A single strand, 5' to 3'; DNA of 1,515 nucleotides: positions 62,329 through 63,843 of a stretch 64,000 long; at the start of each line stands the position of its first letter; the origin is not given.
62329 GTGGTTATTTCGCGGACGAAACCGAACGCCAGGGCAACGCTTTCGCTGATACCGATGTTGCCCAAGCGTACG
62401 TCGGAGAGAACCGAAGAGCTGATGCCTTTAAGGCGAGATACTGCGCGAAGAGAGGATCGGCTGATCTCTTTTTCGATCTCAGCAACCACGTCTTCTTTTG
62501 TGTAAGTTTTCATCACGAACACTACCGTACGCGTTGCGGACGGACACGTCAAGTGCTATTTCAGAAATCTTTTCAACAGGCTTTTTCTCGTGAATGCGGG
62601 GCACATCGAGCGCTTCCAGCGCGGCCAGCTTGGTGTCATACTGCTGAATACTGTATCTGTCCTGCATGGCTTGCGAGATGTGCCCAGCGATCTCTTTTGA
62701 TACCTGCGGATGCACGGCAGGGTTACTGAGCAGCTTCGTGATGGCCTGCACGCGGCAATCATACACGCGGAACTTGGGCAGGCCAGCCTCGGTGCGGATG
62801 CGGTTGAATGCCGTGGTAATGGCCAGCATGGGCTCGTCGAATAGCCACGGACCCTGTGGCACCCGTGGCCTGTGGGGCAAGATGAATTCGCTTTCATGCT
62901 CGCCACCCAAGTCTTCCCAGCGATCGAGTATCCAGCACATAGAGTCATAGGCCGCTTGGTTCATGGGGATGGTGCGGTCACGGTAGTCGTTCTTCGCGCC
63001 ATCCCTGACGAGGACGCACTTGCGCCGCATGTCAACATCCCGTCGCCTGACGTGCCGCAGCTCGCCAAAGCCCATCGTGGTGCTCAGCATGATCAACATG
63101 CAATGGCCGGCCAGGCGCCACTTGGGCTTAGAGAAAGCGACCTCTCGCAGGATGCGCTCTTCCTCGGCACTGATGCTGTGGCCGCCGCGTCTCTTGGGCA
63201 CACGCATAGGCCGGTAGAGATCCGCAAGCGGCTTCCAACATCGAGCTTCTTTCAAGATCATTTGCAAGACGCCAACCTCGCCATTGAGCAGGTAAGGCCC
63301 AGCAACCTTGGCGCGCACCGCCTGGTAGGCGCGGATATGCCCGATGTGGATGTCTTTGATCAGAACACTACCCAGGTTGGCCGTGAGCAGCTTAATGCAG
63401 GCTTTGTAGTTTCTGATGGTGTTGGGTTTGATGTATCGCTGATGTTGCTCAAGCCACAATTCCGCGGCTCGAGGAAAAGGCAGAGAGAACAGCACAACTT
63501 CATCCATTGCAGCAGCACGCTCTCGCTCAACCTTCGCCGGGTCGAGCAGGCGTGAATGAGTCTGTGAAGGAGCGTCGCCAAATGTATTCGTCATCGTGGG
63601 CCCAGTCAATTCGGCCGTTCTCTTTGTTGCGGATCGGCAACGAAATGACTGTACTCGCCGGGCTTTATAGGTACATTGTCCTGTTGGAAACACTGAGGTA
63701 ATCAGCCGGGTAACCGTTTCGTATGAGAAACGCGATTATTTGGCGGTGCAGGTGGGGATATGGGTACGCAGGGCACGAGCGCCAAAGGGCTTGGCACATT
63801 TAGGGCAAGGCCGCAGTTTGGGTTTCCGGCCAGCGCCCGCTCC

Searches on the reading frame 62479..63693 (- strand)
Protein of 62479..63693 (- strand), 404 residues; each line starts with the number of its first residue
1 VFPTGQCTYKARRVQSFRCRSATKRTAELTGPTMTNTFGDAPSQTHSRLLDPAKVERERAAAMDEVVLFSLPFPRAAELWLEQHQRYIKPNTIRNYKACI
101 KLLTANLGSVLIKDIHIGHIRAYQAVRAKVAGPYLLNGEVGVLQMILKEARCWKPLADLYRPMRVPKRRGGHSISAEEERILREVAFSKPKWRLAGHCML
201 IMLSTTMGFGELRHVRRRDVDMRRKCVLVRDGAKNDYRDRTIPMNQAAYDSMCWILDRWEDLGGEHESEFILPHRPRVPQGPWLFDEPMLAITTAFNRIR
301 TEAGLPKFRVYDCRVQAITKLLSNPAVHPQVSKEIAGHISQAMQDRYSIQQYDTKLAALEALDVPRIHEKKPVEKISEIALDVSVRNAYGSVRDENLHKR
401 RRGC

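Call 90: search_protein_families(library=pfam, proteins=[window:62479-63693:-], max_evalue=0.01)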
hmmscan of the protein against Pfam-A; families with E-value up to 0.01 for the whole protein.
window:62479-63693:- (404 aa): 2 families
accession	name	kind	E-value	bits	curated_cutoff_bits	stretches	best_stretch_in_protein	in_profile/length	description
PF00589.27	Phage_integrase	-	1.1e-09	38.8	27.1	1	197-348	27-166/172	Phage integrase family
PF14659.12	Phage_int_SAM_3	-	5.8e-06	26.9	22.6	1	77-124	6-54/58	Phage integrase, N-terminal SAM-like domain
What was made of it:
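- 62479..63693 (-): Tyrosine integrase, the marker of a temperate lifestyle. Pfam Phage_integrase plus the SAM-like N-domain (call 90).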
